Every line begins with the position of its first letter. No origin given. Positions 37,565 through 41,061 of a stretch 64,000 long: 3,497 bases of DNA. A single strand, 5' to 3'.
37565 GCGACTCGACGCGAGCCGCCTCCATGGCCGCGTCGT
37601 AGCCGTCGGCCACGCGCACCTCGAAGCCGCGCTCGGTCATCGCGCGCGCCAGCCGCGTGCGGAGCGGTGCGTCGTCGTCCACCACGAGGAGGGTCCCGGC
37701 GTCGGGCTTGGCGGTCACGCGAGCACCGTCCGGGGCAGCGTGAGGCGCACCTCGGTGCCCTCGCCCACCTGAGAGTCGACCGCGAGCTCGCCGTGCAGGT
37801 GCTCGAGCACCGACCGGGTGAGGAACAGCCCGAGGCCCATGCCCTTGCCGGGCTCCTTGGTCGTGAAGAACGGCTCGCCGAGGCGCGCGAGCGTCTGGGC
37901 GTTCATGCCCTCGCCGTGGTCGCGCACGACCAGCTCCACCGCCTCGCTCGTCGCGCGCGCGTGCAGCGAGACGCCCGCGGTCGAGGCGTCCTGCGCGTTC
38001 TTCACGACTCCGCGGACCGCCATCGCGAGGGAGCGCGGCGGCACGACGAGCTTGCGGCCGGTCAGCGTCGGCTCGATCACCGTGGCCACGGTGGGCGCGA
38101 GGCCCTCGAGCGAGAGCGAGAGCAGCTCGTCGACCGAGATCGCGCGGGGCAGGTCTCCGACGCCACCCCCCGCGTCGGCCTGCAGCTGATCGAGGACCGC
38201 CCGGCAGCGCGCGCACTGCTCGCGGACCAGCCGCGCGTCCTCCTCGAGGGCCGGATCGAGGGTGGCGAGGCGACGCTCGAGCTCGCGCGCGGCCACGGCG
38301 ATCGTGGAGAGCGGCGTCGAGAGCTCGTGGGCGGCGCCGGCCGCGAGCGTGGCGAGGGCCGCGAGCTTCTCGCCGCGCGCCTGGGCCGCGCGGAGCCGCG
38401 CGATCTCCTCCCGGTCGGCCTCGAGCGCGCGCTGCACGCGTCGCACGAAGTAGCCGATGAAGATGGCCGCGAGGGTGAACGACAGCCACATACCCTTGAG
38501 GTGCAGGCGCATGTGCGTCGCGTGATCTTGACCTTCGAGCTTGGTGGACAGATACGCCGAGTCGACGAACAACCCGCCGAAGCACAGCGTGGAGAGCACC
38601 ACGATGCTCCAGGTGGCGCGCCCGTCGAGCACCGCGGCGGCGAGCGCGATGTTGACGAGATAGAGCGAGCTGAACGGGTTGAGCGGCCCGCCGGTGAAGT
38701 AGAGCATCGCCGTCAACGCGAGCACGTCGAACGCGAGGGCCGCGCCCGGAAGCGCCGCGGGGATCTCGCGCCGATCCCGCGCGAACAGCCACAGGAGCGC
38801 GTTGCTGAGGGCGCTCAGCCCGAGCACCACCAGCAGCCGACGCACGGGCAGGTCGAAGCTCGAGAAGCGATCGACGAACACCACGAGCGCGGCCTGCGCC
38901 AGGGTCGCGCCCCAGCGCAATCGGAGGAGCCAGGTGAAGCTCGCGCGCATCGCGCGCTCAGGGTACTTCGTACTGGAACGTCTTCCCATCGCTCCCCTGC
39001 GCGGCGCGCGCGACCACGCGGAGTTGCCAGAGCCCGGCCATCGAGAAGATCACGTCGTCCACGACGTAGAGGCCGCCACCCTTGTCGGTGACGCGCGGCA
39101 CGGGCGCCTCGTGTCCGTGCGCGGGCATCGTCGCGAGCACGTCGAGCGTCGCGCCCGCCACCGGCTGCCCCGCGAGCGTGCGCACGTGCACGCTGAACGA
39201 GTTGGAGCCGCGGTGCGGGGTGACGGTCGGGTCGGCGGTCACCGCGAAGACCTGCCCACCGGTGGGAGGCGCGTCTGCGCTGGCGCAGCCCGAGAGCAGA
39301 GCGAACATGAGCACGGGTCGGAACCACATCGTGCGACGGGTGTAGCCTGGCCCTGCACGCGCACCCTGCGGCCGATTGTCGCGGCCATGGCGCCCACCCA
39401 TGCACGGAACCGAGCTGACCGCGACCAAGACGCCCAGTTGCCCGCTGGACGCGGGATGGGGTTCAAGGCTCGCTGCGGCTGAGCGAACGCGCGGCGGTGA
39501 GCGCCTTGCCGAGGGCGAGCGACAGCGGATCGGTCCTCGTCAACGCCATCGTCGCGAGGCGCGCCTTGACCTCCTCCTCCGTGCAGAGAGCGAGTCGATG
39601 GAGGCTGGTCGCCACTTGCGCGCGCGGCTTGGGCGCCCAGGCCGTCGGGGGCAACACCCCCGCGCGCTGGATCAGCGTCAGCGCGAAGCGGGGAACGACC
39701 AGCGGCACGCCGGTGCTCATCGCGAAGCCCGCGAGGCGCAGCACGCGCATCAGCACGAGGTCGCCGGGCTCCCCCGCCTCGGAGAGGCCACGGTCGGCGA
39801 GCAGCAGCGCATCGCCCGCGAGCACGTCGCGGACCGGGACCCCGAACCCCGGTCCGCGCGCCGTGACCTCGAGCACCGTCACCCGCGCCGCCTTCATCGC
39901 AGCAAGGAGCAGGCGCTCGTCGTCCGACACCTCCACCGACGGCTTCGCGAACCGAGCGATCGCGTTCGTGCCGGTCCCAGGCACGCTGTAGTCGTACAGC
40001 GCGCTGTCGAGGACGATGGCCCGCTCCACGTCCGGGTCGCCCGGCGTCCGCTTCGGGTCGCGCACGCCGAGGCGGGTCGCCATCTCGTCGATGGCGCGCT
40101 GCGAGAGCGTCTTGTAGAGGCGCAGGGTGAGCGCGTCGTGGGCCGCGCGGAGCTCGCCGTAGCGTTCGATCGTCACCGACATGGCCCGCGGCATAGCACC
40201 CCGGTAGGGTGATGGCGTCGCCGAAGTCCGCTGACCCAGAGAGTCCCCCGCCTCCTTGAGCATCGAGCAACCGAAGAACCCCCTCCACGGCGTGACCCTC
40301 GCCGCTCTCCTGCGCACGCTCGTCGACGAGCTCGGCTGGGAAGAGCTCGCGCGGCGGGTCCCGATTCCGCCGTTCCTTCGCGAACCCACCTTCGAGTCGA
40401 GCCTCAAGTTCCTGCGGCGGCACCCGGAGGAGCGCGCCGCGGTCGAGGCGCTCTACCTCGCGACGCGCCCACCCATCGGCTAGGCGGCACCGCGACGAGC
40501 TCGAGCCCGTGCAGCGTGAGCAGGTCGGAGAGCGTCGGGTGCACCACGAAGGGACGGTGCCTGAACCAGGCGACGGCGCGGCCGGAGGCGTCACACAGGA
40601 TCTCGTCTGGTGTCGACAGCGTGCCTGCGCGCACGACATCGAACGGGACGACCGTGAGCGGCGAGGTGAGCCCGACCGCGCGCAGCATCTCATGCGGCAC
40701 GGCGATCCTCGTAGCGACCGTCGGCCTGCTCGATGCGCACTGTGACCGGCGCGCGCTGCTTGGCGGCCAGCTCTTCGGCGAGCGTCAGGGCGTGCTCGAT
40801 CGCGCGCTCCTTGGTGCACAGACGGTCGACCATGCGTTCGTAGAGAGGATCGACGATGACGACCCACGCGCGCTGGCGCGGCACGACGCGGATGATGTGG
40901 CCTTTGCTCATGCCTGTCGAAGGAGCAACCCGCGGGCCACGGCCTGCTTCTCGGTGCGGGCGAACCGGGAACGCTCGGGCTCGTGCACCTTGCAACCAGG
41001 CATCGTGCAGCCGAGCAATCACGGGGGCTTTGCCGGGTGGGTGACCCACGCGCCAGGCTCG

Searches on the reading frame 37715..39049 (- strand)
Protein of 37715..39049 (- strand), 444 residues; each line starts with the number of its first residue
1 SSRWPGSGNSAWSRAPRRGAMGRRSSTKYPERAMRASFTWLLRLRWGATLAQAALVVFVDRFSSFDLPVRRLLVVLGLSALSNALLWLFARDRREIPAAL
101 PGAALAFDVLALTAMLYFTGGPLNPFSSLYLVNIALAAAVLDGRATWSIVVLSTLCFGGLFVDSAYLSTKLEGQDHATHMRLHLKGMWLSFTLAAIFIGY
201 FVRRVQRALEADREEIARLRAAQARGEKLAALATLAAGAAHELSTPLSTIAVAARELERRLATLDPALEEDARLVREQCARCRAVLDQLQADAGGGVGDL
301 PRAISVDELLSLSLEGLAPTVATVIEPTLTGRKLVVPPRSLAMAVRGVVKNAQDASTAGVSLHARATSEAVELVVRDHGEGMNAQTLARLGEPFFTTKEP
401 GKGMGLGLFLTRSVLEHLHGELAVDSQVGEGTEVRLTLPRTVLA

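Call 51: search_protein_families(library=pfam, proteins=[window:37715-39049:-])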
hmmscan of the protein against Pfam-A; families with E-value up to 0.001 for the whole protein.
window:37715-39049:- (444 aa): 5 families
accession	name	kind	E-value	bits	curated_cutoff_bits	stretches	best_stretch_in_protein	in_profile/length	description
PF02518.31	HATPase_c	-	2.9e-18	66.8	26.4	1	339-441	4-110/111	Histidine kinase-, DNA gyrase B-, and HSP90-like ATPase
PF00512.31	HisKA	-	1.2e-06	28.9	26.9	1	232-289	2-57/66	His Kinase A (phospho-acceptor) domain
PF25323.1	6TM_PilS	-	3.1e-06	27.5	27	1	74-208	53-185/189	PilS-like transmembrane domain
PF13581.12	HATPase_c_2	-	3.4e-06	27.5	27.4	1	353-437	48-126/127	Histidine kinase-like ATPase domain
PF13589.12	HATPase_c_3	-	0.00019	21.9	25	1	341-389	3-52/137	Histidine kinase-, DNA gyrase B-, and HSP90-like ATPase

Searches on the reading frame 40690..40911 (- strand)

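Call 66: search_protein_families(library=pfam, proteins=[window:40690-40911:-], max_evalue=0.01)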
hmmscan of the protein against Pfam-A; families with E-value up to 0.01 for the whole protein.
window:40690-40911:- (73 aa): 1 family
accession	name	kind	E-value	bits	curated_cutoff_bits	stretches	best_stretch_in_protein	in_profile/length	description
PF09954.14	DUF2188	-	2.4e-05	24.8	22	1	7-72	1-61/62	Uncharacterized protein conserved in bacteria (DUF2188)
